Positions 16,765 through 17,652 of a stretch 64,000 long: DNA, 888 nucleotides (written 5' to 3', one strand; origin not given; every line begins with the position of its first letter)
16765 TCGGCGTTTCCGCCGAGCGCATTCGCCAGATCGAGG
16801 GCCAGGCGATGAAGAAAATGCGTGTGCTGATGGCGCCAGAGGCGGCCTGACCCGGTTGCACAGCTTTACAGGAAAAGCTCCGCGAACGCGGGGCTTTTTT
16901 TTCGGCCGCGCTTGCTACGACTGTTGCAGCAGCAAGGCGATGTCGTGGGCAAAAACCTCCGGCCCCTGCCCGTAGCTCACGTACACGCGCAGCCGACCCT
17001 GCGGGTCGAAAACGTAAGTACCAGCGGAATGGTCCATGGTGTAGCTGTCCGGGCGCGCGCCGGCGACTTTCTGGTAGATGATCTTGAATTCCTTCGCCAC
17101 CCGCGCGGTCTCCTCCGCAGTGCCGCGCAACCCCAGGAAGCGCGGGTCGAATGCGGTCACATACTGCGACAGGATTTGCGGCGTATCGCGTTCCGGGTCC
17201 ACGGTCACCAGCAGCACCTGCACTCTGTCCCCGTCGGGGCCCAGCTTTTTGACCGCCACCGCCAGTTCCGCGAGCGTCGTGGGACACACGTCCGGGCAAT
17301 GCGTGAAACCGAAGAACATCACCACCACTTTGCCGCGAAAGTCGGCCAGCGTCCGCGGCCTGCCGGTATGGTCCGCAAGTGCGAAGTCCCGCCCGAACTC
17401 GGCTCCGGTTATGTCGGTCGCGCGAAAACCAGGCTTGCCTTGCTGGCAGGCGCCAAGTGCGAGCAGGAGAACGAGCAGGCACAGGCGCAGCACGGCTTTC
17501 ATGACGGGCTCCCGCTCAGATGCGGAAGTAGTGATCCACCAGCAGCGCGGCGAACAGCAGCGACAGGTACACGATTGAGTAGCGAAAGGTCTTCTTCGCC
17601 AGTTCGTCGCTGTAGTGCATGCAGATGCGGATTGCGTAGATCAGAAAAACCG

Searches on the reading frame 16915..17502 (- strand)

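Call 52: search_protein_families(library=pfam, proteins=[window:16915-17502:-], max_evalue=0.001)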
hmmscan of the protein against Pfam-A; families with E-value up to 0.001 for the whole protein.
window:16915-17502:- (195 aa): 3 families
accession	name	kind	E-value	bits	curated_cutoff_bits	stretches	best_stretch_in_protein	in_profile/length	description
PF02630.20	SCO1-SenC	-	7.6e-48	162.3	22.8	1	38-170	2-133/134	SCO1/SenC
PF00578.27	AhpC-TSA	-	3.8e-12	46.7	26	1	39-172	7-122/124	AhpC/TSA family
PF08534.16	Redoxin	-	0.00077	19.7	26.6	1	38-103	7-74/148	Redoxin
